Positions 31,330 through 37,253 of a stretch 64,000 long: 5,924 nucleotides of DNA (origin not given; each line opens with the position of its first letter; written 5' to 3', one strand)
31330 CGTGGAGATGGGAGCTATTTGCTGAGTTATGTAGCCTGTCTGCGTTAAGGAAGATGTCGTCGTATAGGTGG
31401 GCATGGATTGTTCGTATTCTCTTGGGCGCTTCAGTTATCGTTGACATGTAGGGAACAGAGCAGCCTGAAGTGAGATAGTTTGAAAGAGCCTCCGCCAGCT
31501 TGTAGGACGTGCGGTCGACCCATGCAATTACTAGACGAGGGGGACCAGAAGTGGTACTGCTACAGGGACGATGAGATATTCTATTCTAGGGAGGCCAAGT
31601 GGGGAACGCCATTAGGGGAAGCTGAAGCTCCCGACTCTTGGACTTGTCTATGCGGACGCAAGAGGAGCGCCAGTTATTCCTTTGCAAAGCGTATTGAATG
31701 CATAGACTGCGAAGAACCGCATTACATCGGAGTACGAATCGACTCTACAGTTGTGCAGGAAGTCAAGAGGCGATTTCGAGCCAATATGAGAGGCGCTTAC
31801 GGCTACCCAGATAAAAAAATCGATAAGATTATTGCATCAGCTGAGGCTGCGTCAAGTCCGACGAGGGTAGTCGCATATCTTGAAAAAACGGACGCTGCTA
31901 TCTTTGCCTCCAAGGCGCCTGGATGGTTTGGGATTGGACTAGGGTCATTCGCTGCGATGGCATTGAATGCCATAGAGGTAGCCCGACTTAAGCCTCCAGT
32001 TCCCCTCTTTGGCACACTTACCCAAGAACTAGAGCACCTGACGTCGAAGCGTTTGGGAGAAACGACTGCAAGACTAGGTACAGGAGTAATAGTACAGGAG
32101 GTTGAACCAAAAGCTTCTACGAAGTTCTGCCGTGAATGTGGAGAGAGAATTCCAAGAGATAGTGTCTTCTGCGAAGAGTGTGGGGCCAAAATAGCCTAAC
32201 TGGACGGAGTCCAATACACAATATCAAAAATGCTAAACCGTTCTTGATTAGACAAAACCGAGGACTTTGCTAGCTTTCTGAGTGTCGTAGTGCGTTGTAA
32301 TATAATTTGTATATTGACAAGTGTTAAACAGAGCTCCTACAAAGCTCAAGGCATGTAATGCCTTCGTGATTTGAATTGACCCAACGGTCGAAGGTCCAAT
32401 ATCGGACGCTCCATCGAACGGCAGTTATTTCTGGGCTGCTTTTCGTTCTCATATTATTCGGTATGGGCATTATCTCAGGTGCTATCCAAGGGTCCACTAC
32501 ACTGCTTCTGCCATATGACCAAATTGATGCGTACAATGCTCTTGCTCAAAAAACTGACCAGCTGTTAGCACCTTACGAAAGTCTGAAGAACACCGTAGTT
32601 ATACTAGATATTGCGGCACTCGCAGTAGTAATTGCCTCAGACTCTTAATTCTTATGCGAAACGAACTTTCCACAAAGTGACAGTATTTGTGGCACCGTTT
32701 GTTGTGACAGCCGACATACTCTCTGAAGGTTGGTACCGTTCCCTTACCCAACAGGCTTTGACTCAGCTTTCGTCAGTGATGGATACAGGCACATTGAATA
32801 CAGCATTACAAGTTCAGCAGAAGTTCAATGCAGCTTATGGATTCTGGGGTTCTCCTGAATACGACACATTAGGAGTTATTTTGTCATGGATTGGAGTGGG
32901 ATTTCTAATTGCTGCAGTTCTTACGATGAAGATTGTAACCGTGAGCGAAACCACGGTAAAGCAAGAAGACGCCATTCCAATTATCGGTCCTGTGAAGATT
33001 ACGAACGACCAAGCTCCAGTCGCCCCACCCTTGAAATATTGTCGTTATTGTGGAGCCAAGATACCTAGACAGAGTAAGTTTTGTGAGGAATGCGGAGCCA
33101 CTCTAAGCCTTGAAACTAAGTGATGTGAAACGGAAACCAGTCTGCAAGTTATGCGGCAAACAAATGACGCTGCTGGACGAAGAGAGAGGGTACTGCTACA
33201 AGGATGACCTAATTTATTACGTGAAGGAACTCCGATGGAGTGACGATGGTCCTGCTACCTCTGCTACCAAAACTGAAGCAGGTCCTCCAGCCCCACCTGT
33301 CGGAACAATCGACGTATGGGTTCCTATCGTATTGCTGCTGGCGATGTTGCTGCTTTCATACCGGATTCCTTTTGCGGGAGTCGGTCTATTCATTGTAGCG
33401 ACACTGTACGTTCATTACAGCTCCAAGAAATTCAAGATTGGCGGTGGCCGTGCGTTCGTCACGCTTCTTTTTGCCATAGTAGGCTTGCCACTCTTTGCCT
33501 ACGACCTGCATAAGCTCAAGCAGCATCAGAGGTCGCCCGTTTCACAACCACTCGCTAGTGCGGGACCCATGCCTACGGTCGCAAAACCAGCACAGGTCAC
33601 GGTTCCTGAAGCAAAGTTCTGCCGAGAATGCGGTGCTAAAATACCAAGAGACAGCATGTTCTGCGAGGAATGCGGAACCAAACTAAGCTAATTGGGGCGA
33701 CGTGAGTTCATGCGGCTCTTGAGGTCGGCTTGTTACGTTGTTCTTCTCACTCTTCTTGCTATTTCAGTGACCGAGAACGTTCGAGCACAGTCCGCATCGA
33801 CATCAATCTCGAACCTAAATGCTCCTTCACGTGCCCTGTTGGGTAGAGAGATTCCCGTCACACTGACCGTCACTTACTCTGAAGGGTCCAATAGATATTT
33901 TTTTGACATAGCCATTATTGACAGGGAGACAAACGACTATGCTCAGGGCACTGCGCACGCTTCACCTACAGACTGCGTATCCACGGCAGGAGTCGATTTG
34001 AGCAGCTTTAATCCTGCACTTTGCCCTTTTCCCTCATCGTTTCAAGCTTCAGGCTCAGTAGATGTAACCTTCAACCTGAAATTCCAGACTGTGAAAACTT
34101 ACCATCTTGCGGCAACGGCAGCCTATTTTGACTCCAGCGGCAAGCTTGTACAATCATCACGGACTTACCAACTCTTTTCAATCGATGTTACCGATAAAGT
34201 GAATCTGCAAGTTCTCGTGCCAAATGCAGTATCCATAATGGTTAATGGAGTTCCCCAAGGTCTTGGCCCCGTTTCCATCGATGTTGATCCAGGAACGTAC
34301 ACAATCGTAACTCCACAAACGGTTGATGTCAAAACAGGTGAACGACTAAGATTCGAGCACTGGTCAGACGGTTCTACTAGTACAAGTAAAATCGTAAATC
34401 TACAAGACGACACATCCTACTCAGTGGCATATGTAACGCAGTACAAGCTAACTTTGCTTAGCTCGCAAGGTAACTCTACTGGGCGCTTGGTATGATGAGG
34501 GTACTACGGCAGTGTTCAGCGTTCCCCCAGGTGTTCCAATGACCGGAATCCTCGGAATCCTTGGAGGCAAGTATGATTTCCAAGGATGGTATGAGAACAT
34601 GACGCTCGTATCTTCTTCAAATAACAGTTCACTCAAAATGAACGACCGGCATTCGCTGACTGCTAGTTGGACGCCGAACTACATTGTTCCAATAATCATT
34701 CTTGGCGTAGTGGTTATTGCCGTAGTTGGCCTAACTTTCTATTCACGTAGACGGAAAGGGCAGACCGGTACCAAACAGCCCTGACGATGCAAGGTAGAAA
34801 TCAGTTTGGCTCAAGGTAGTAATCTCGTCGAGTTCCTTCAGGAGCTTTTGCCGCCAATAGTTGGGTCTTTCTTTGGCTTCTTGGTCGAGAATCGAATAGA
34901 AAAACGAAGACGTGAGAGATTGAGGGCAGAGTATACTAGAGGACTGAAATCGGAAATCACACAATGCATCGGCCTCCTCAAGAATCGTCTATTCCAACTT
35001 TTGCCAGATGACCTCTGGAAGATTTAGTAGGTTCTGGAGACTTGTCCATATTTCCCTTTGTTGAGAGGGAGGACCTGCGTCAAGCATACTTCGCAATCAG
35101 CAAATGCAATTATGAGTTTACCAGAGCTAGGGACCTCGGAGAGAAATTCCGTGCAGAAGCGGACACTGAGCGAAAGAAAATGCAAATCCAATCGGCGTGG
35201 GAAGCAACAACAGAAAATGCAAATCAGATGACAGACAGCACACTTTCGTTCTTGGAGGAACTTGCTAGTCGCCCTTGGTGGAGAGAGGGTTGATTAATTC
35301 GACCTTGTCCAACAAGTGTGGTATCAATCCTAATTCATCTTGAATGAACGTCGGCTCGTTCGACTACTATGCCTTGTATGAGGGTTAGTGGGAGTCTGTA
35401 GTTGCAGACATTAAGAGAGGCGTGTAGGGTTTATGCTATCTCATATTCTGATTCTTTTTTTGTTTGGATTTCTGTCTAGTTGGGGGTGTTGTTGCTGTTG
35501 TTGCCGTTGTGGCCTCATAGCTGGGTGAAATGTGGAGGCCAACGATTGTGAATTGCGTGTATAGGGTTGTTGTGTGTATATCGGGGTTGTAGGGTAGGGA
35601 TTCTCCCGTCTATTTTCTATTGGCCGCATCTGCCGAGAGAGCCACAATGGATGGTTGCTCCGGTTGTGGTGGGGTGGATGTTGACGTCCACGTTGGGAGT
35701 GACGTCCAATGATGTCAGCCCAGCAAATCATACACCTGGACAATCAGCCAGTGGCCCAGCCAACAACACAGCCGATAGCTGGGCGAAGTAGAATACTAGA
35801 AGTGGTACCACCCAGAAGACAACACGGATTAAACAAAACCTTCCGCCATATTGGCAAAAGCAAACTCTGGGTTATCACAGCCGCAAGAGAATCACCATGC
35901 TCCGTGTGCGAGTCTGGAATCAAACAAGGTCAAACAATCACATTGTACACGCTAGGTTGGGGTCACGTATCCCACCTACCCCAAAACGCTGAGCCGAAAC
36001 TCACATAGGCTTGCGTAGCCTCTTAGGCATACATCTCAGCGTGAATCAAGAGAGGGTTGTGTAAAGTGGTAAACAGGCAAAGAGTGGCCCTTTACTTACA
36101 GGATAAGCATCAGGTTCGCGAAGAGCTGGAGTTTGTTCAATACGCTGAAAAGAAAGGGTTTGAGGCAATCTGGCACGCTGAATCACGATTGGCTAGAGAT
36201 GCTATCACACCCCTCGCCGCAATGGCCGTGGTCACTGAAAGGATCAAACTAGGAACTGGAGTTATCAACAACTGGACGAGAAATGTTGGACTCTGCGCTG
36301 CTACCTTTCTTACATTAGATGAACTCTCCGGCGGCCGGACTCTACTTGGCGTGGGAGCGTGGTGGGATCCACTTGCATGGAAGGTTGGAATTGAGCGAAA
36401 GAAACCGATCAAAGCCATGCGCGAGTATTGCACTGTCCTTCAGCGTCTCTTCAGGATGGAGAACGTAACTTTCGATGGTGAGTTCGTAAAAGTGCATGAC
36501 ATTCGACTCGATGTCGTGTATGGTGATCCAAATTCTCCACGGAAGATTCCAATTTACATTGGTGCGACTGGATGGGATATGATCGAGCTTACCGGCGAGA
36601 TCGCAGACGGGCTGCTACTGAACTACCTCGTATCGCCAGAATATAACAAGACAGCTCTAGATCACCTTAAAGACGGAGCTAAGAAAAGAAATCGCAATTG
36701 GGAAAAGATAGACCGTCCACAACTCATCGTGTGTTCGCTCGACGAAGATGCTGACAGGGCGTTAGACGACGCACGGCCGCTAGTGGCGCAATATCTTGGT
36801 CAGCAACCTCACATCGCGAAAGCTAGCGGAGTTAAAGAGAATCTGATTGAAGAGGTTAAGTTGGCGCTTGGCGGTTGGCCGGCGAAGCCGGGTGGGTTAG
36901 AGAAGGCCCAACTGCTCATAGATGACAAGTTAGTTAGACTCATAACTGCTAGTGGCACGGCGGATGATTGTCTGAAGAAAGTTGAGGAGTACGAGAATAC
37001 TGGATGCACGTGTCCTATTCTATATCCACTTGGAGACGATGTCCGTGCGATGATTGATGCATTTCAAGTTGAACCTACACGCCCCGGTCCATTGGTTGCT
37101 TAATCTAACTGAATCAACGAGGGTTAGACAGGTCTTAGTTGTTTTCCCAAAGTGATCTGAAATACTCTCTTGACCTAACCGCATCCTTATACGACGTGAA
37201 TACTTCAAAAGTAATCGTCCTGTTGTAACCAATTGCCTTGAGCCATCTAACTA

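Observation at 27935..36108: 8.1-kb integrated element bounded by a perfect 25-bp direct repeat, inserted in the 5' coding end of a protein gene rather than a tRNA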

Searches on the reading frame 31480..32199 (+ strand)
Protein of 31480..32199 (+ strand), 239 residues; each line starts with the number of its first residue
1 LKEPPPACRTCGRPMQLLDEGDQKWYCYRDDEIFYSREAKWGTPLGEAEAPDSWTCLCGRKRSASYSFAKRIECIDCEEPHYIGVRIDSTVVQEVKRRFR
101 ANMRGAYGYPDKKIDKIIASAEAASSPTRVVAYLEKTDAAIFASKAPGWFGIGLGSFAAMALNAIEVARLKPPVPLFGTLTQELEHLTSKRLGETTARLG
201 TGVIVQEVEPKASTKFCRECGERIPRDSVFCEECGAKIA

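Call 6: search_protein_families(library=pfam, max_evalue=0.1, proteins=[window:31480-32199:+])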
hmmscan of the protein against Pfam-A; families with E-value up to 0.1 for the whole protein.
window:31480-32199:+ (239 aa): 8 families
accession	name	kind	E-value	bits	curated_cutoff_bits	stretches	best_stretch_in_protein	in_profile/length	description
PF13240.11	Zn_Ribbon_1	-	2.7e-06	27.4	25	1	216-237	1-22/23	zinc-ribbon domain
PF12773.13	DZR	-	0.00029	21.4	27.3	1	217-238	1-22/45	Double zinc ribbon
PF07282.18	Cas12f1-like_TNB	-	0.00084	19.9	26.3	1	202-237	16-49/60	Cas12f1-like, TNB domain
PF07191.17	Zn_ribbon_6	-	0.0038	17.6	25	0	206-238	8-39/67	Double zinc ribbon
PF17032.10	Zn_ribbon_15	-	0.0069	17.6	28.9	1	212-235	50-73/73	zinc-ribbon family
PF18439.7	zf_UBZ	-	0.0078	16.3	25.6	0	214-227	2-15/32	Ubiquitin-Binding Zinc Finger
PF13248.11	Zn_ribbon_3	-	0.015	15.2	27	1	214-238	2-26/26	zinc-ribbon domain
PF01258.23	zf-dskA_traR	-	0.027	14.9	24.9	0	214-225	3-14/36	Prokaryotic dksA/traR C4-type zinc finger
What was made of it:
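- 31480..33691 (+): Cluster of paralogous proteins with a C-terminal zinc ribbon: 31480-32199, 32632-33123 and 33110-33691. The last two have transmembrane segments. A two-TM ORF lies at 32376-32648. Zn_Ribbon_1 scores above the Pfam cut-off in all three (call 6).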

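Call 7: search_protein_families(library=phrogs, max_evalue=0.1, proteins=[window:31480-32199:+])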
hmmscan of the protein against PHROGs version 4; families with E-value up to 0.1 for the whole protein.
window:31480-32199:+ (239 aa): 6 families
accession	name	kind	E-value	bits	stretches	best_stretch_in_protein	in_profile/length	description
phrog_2546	-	unknown function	0.001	20.3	1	216-238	2-24/180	-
phrog_16989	-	moron, auxiliary metabolic gene and host takeover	0.0066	17.5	1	213-236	5-28/122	membrane protein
phrog_54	-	other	0.01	17.1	1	209-227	28-46/75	DksA-like zinc-finger protein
phrog_38469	-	unknown function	0.022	15.5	1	213-237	212-236/272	-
phrog_8436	-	unknown function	0.027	15.6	1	207-238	56-87/110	-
phrog_1305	-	DNA, RNA and nucleotide metabolism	0.038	14.4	1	5-163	16-135/226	DNA binding protein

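Call 83: predict_structure(protein=window:31480-32199:+)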
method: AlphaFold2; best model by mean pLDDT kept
length: 239 residues; sequences in the alignment: 1
mean_pLDDT: 53.0   pTM: 0.33
mean pLDDT of the five models: 53.0, 51.4, 45.6, 40.5, 38.8
residues with pLDDT >= 90: 34; 70-90: 49; 50-70: 8; < 50: 148
segments of 3 or more residues with pLDDT < 50: 1-5, 7-14, 16-25, 27-86, 147-211
pLDDT, mean of each block of 10 residues (from residue 1): 42 47 44 36 27 35 29 32 49 87 91 96 80 82 60 35 28 30 30 28 29 81 90 90
secondary structure, 60 per line:
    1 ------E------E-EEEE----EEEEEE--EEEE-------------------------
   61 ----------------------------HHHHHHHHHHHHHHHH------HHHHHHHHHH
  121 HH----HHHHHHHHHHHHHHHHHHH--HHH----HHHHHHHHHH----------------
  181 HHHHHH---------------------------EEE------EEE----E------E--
elements in order: E16-19 E24-29 E32-35 H89-104 H111-122 H127-145 H155-164 H181-186 E214-216 E223-225
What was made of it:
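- On Provirus: Remote structural homology of the membrane proteins was not resolved: the AF2 model of 31480-32199 had pLDDT 53 (call 83).
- Tried and rejected: The single-sequence AF2 model was too poor to search (pLDDT 53, call 83).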

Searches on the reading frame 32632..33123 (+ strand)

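Call 6: search_protein_families(library=pfam, max_evalue=0.1, proteins=[window:32632-33123:+])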
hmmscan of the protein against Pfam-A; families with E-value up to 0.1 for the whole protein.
window:32632-33123:+ (163 aa): 9 families
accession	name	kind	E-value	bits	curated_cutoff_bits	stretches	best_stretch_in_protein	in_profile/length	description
PF13240.11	Zn_Ribbon_1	-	5.8e-06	26.4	25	1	136-158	1-23/23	zinc-ribbon domain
PF12773.13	DZR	-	5.1e-05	23.8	27.3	1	137-159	1-23/45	Double zinc ribbon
PF13248.11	Zn_ribbon_3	-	0.00051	19.9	27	1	135-156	3-24/26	zinc-ribbon domain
PF17032.10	Zn_ribbon_15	-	0.00083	20.6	28.9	1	134-155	52-73/73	zinc-ribbon family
PF14803.11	Zn_ribbon_Nudix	-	0.0029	17.9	25.6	0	149-162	1-14/34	Nudix N-terminal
PF09889.16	DUF2116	-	0.0065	16.8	26.8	1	133-161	2-31/59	Probable treble clef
PF24463.1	DUF7577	-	0.0091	16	28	1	136-158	4-26/27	Domain of unknown function (DUF7577)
PF18912.6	DZR_2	-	0.013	15.8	27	1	136-158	9-31/56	Double zinc ribbon domain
PF14149.11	YhfH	-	0.077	13.3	27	0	133-147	12-26/37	YhfH-like protein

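Call 7: search_protein_families(library=phrogs, max_evalue=0.1, proteins=[window:32632-33123:+])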
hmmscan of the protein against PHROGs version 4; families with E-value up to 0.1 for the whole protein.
window:32632-33123:+ (163 aa): 8 families
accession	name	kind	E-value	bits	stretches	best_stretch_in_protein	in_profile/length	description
phrog_8436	-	unknown function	2.4e-06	28.6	1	83-160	25-89/110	-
phrog_2546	-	unknown function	0.0013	20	1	136-159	2-25/180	-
phrog_9700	-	unknown function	0.035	14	1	134-160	6-32/483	-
phrog_11547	-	unknown function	0.039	15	1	136-161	3-28/64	-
phrog_144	-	DNA, RNA and nucleotide metabolism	0.054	14.2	1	129-155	17-45/175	HNH endonuclease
phrog_13558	-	unknown function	0.062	14.3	0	132-163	27-57/69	-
phrog_16989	-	moron, auxiliary metabolic gene and host takeover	0.075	14.1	1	135-157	7-29/122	membrane protein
phrog_38854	-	unknown function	0.085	13.3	0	129-156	186-213/217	-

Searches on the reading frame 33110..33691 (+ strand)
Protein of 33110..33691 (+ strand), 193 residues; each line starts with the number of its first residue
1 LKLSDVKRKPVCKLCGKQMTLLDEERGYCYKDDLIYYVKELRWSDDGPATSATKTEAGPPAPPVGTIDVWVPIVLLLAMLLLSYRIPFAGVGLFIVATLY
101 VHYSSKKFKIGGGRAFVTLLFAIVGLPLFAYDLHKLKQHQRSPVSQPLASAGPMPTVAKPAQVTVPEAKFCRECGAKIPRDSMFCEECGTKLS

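Call 6: search_protein_families(library=pfam, max_evalue=0.1, proteins=[window:33110-33691:+])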
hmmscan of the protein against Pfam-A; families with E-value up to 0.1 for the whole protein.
window:33110-33691:+ (193 aa): 11 families
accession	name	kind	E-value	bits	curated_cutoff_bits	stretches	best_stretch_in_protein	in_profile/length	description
PF13240.11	Zn_Ribbon_1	-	1.5e-07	31.4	25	1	170-192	1-23/23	zinc-ribbon domain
PF12773.13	DZR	-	1.9e-05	25.1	27.3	1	171-192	1-22/45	Double zinc ribbon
PF18912.6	DZR_2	-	6.8e-05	23.1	27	1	166-192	19-46/56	Double zinc ribbon domain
PF17032.10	Zn_ribbon_15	-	0.0001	23.4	28.9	1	167-189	51-73/73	zinc-ribbon family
PF13248.11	Zn_ribbon_3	-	0.0034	17.2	27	1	171-192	5-26/26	zinc-ribbon domain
PF11781.13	Zn_ribbon_RRN7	-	0.019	15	27.1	0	170-178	23-31/32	Zinc-finger of RNA-polymerase I-specific TFIIB, Rrn7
PF14803.11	Zn_ribbon_Nudix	-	0.045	14.1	25.6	0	169-178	1-10/34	Nudix N-terminal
PF10235.14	Cript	-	0.059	14.5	25.5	0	169-189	46-67/90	Microtubule-associated protein CRIPT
PF24463.1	DUF7577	-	0.073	13.1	28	0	182-190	2-10/27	Domain of unknown function (DUF7577)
PF00130.28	C1_1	-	0.078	13.3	26.5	0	165-190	8-36/53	Phorbol esters/diacylglycerol binding domain (C1 domain)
PF08271.17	Zn_Ribbon_TF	-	0.081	12.9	29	0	171-192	3-29/43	TFIIB zinc-binding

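Call 7: search_protein_families(library=phrogs, max_evalue=0.1, proteins=[window:33110-33691:+])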
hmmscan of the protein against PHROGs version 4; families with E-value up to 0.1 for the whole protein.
window:33110-33691:+ (193 aa): 5 families
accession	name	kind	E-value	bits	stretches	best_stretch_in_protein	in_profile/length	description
phrog_2546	-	unknown function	0.0022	19.2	1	170-192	2-24/180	-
phrog_34601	-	unknown function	0.0056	17.9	1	20-69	32-81/85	-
phrog_16989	-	moron, auxiliary metabolic gene and host takeover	0.04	15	1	168-190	6-28/122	membrane protein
phrog_6586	-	unknown function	0.065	14.1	0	12-86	6-76/129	-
phrog_23450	-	unknown function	0.089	13.8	0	159-192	42-73/143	-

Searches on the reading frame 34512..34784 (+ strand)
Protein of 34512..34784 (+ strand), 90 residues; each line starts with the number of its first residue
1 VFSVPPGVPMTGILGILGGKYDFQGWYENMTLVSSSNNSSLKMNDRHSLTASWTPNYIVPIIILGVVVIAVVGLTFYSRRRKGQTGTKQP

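Call 6: search_protein_families(library=pfam, max_evalue=0.1, proteins=[window:34512-34784:+])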
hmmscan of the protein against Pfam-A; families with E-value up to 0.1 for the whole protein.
window:34512-34784:+ (90 aa): 2 families
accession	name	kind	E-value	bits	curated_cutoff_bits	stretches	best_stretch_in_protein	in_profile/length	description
PF18998.6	Flg_new_2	-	0.013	15.9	23.6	1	21-56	35-72/73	Divergent InlB B-repeat domain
PF12669.12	FeoB_associated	-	0.028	15.1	27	1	62-86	3-27/44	FeoB-associated Cys-rich membrane protein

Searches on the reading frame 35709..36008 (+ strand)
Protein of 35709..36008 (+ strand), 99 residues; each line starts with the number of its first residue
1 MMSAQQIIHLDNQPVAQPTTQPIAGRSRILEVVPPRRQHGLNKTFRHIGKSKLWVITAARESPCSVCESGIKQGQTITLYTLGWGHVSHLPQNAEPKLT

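Call 7: search_protein_families(library=phrogs, max_evalue=0.1, proteins=[window:35709-36008:+])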
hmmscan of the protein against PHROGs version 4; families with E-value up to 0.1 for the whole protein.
window:35709-36008:+ (99 aa): 1 family
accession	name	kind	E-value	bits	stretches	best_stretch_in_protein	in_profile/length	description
phrog_1581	-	unknown function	0.041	14.7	1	52-88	95-132/176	-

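Call 62: search_protein_families(library=ncbifam, max_evalue=0.001, proteins=[window:35709-36008:+])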
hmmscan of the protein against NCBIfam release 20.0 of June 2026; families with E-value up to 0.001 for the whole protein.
window:35709-36008:+ (99 aa): 0 families

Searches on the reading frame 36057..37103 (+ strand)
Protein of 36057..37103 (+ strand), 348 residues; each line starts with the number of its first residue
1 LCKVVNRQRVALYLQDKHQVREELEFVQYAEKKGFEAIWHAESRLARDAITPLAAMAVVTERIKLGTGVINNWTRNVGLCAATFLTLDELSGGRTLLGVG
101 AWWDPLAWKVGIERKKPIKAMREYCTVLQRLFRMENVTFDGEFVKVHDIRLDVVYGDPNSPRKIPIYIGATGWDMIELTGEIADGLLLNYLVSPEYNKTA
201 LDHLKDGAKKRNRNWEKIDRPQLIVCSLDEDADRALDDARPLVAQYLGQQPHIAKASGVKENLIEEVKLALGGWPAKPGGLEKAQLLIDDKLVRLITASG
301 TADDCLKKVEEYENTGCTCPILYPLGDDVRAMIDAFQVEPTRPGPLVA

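Call 6: search_protein_families(library=pfam, max_evalue=0.1, proteins=[window:36057-37103:+])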
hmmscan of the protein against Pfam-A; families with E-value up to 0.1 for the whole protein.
window:36057-37103:+ (348 aa): 1 family
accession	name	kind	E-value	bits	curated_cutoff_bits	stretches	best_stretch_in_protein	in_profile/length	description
PF00296.26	Bac_luciferase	-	1.9e-65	221.8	27.9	1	16-318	19-313/314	Luciferase-like monooxygenase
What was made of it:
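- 36066..37103 (+): Chimeric LLM-class, F420-type (mer-like) oxidoreductase gene with an element-derived N-terminus (MVNRQR-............). TTG at 36057 is an alternative start that is not conserved. Bac_luciferase at E=1.9e-65 (call 6).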

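Call 62: search_protein_families(library=ncbifam, max_evalue=0.001, proteins=[window:36057-37103:+])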
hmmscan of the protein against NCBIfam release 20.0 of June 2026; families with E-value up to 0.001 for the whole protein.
window:36057-37103:+ (348 aa): 31 families (the best 25 are shown)
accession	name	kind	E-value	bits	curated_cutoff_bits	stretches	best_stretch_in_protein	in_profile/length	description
NF002619.0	PRK02271.1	equivalog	1.8e-56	191.8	276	1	14-334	7-318/329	5,10-methylenetetrahydromethanopterin reductase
TIGR03555.1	F420_mer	equivalog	1.3e-51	175.9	348.7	1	22-328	13-311/325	5,10-methylenetetrahydromethanopterin reductase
TIGR04024.1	F420_NP1902A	hypoth_equivalog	1.1e-35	122.9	345.4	1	9-314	3-301/330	TIGR04024 family LLM class F420-dependent oxidoreductase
TIGR03559.1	F420_Rv3520c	subfamily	1.5e-33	116.3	335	1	10-318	2-320/325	LLM class F420-dependent oxidoreductase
TIGR03841.1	F420_Rv3093c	subfamily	4.9e-29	101.7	213.65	1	19-324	8-296/298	LLM class F420-dependent oxidoreductase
TIGR03857.1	F420_MSMEG_2249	hypoth_equivalog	4.1e-28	98.6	218.4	1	20-246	13-234/329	TIGR03857 family LLM class F420-dependent oxidoreductase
TIGR03564.1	F420_MSMEG_4879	subfamily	1.1e-25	90.8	234.25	1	27-194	5-167/265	TIGR03564 family F420-dependent LLM class oxidoreductase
TIGR03617.1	F420_MSMEG_2256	subfamily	7.6e-25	87.5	278.15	1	30-311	4-287/318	TIGR03617 family F420-dependent LLM class oxidoreductase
TIGR03619.1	F420_Rv2161c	subfamily_domain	3.5e-24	85.7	166.9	1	39-234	40-227/247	TIGR03619 family F420-dependent LLM class oxidoreductase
TIGR03620.1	F420_MSMEG_4141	subfamily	2.4e-20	73.1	219.8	1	17-249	14-203/280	TIGR03620 family F420-dependent LLM class oxidoreductase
TIGR03560.1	F420_Rv1855c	subfamily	7.3e-20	71.7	231.4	1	20-220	12-224/227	TIGR03560 family F420-dependent LLM class oxidoreductase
TIGR03842.1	F420_CPS_4043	hypoth_equivalog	7.4e-20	71.3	295.45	1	13-336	5-321/329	TIGR03842 family LLM class F420-dependent oxidoreductase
TIGR03621.1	F420_MSMEG_2516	subfamily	1.5e-18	67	213.15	1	9-187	2-174/295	TIGR03621 family F420-dependent LLM class oxidoreductase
TIGR03554.1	F420_G6P_DH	equivalog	8.4e-17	61.2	420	1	39-243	42-248/331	glucose-6-phosphate dehydrogenase (coenzyme-F420)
TIGR03854.1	F420_MSMEG_3544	hypoth_equivalog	2.1e-12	46.9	295.6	1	26-214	18-204/290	TIGR03854 family LLM class F420-dependent oxidoreductase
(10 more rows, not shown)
